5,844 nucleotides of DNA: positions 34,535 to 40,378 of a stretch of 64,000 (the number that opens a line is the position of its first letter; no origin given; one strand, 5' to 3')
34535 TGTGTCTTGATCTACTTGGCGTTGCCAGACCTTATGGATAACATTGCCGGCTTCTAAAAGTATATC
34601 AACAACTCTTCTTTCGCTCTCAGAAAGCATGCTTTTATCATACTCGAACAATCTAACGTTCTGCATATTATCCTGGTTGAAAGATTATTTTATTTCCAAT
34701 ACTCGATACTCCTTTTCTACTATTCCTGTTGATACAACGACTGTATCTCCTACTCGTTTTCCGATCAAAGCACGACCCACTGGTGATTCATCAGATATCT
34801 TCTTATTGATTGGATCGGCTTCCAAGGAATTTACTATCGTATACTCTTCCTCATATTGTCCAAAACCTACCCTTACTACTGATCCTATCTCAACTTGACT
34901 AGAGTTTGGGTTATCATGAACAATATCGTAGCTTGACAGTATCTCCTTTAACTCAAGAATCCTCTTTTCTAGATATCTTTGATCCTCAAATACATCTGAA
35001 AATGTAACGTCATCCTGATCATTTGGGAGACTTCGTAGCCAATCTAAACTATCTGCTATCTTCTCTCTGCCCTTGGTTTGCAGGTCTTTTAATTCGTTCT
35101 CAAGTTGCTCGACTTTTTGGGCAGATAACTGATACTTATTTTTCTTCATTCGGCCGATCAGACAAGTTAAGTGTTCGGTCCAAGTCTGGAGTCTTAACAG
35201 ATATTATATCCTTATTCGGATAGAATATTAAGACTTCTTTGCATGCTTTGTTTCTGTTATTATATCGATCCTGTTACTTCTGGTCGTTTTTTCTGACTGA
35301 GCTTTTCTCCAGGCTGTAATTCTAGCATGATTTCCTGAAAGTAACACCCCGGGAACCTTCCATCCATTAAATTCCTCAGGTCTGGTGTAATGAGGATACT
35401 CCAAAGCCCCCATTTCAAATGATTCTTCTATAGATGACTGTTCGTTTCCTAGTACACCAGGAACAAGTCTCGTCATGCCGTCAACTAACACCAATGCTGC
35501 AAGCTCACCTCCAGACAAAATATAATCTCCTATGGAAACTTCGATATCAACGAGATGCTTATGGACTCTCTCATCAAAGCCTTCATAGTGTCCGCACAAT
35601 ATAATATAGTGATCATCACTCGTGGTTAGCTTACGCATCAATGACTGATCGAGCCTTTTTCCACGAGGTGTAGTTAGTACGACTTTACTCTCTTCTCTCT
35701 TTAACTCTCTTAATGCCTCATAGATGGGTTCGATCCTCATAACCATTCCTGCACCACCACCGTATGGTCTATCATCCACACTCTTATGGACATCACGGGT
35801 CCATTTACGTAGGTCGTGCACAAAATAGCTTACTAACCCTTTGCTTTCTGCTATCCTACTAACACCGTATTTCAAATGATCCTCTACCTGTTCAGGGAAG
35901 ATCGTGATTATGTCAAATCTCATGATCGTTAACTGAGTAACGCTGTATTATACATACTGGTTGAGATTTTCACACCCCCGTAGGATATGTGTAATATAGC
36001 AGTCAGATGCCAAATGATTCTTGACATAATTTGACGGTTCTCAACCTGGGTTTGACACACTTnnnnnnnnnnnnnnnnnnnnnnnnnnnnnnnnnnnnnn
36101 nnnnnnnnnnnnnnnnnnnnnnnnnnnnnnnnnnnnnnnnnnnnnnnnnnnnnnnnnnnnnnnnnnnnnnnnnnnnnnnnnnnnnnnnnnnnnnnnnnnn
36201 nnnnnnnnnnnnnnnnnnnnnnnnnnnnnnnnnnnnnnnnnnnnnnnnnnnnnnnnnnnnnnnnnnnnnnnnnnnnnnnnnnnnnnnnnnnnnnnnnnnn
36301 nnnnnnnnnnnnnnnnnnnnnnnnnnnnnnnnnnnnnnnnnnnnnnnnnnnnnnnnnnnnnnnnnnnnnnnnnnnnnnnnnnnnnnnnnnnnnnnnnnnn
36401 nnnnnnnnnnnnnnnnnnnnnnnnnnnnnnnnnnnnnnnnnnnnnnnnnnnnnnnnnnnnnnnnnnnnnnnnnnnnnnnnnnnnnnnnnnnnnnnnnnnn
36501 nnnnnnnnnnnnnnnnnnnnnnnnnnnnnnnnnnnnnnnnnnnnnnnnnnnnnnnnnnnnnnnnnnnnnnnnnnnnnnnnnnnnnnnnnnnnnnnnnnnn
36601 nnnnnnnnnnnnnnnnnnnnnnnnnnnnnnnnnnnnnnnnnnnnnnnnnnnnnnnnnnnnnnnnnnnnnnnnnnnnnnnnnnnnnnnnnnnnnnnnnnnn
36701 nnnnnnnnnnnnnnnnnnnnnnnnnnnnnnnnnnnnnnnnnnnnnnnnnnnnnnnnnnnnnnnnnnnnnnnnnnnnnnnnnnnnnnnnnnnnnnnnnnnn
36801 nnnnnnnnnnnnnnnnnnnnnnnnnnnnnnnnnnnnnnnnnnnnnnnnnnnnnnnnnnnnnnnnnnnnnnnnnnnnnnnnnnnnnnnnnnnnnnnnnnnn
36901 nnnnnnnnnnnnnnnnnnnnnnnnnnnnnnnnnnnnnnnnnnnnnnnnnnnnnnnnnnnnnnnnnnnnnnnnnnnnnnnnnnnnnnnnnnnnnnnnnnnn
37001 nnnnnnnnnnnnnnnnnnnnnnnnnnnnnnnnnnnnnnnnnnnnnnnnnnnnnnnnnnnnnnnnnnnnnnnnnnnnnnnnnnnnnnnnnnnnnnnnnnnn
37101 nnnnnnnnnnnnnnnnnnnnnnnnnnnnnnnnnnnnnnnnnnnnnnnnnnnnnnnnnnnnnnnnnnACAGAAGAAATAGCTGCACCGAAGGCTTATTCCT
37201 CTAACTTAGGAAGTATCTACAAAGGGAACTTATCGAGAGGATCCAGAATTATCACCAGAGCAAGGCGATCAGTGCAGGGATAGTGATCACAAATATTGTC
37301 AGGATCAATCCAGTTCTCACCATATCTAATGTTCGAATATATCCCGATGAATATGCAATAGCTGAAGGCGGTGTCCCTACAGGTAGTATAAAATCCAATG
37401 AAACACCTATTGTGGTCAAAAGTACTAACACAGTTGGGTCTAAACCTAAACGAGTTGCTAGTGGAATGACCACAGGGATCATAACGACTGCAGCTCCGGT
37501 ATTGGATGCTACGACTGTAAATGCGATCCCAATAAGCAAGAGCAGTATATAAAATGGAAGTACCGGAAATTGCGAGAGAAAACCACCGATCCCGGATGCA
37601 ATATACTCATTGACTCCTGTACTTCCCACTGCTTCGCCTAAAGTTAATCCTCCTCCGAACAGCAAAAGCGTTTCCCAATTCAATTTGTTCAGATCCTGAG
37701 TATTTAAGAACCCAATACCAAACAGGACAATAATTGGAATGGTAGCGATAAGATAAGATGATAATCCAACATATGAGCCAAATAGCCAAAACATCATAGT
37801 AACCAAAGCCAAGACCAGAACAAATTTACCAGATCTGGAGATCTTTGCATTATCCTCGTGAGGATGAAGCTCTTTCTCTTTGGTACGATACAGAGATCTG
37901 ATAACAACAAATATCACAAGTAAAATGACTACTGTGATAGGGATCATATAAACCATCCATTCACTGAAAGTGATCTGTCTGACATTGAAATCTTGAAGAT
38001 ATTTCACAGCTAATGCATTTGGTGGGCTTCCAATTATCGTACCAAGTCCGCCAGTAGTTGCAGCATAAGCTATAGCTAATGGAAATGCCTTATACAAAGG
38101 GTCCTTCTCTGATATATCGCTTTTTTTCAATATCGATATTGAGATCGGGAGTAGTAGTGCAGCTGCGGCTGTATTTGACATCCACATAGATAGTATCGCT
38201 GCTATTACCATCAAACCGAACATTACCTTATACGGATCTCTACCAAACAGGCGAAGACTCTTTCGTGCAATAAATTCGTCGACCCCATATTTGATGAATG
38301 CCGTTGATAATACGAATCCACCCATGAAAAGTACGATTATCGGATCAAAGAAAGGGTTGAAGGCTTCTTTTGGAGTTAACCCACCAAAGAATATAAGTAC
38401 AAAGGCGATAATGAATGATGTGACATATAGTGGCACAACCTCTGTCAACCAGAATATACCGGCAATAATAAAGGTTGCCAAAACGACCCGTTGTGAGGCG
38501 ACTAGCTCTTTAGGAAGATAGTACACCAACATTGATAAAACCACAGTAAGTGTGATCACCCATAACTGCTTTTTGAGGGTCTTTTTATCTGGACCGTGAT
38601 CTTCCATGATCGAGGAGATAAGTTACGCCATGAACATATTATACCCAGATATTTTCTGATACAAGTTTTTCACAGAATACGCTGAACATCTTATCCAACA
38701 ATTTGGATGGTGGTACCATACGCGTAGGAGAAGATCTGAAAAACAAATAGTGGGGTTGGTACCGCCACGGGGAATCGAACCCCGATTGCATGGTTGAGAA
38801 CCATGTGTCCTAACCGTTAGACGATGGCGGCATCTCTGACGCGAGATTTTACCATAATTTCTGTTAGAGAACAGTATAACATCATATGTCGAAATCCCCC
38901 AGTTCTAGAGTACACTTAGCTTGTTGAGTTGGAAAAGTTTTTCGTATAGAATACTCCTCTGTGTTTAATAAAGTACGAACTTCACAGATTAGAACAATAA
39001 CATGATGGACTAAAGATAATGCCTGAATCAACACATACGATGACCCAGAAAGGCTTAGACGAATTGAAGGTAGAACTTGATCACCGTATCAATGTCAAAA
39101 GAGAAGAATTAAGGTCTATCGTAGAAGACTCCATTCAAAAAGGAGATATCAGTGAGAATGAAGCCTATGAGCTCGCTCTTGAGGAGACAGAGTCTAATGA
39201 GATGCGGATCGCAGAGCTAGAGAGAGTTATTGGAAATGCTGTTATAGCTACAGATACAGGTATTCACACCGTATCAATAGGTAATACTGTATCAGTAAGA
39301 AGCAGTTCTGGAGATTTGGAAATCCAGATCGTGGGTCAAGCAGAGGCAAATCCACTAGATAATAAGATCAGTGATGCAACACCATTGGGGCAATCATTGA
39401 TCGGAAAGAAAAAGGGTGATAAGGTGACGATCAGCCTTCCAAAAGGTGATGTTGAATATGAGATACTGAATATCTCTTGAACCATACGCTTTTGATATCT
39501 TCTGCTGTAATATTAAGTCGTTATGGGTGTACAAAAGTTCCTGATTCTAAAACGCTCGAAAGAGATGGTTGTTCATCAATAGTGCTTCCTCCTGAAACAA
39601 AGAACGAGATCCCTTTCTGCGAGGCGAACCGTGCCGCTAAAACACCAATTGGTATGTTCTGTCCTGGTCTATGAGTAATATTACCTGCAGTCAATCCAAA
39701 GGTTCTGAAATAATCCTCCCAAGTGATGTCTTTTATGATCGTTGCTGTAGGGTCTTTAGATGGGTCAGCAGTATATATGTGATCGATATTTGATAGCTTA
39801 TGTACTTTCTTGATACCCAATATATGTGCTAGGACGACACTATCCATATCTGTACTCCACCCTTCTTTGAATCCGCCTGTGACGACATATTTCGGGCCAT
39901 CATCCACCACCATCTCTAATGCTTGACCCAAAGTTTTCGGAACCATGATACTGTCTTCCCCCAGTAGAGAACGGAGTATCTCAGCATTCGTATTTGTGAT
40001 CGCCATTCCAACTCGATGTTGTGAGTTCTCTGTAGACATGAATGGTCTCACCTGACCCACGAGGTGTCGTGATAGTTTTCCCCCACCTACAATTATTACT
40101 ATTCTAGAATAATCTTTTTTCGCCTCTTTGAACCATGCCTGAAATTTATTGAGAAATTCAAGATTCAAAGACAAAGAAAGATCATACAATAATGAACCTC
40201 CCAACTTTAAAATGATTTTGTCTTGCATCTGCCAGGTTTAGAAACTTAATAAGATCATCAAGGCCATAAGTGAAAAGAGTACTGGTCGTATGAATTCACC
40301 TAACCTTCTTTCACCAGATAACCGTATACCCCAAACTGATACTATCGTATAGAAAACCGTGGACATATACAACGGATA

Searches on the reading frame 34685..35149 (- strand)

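Call 57: search_protein_families(library=pfam, proteins=[window:34685-35149:-], max_evalue=0.00001)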
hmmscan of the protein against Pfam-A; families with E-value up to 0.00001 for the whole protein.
window:34685-35149:- (154 aa): 2 families
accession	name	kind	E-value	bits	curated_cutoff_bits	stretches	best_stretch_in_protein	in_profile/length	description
PF01272.25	GreA_GreB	-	1.4e-19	70.3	26.9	1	83-154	3-76/77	Transcription elongation factor, GreA/GreB, C-term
PF03449.20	GreA_GreB_N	-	5.9e-09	36.4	24.5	1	7-76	2-71/71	Transcription elongation factor, N-terminal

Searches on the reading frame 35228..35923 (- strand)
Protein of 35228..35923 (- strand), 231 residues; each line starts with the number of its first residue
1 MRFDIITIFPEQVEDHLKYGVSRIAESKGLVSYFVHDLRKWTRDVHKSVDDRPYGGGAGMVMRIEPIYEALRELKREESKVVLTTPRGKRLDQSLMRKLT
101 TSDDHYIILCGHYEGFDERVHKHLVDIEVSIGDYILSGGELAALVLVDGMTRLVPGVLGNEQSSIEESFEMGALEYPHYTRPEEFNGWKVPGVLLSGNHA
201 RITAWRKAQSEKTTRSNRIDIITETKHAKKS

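Call 57: search_protein_families(library=pfam, proteins=[window:35228-35923:-], max_evalue=0.00001)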
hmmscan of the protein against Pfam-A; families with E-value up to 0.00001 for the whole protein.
window:35228-35923:- (231 aa): 1 family
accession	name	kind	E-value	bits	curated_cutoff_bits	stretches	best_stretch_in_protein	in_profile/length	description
PF01746.26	tRNA_m1G_MT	-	2.1e-61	207.5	27.3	1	25-218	4-194/195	tRNA (Guanine-1)-methyltransferase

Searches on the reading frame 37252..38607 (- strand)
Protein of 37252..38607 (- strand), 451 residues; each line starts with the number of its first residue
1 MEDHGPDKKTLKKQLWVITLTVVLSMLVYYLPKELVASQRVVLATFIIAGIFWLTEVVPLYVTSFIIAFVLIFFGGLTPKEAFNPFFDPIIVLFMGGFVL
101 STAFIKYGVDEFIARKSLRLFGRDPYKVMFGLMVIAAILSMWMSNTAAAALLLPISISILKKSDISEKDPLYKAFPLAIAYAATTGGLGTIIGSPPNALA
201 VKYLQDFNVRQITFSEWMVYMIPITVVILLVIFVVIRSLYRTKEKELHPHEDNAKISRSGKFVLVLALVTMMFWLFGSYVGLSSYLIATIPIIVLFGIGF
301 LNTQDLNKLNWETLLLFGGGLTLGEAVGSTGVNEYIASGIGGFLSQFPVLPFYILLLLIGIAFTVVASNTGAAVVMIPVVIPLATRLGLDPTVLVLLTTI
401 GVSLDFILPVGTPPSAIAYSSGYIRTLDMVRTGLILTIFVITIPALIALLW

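Call 57: search_protein_families(library=pfam, proteins=[window:37252-38607:-], max_evalue=0.00001)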
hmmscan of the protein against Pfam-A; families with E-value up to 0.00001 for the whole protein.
window:37252-38607:- (451 aa): 2 families
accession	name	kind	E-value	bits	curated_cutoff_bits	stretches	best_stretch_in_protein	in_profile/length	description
PF03600.22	CitMHS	-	1.8e-55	188.8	31.9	2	51-370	2-304/336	Citrate transporter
PF00939.25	Na_sulph_symp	-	2e-51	175.9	27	1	15-451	4-465/472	Sodium:sulfate symporter transmembrane region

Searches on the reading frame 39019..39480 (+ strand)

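Call 57: search_protein_families(library=pfam, proteins=[window:39019-39480:+], max_evalue=0.00001)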
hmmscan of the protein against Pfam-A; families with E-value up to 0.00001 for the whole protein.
window:39019-39480:+ (153 aa): 2 families
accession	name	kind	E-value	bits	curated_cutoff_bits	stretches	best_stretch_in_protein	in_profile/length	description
PF01272.25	GreA_GreB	-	3.5e-21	75.4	26.9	1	84-153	5-76/77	Transcription elongation factor, GreA/GreB, C-term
PF03449.20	GreA_GreB_N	-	1.8e-16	60.6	24.5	1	7-76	2-71/71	Transcription elongation factor, N-terminal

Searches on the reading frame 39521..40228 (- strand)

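Call 57: search_protein_families(library=pfam, proteins=[window:39521-40228:-], max_evalue=0.00001)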
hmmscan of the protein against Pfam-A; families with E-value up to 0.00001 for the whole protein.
window:39521-40228:- (235 aa): 1 family
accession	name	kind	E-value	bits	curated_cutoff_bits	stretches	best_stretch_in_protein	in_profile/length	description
PF00696.33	AA_kinase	-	4e-18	66.4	24.9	1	4-175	2-202/234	Amino acid kinase family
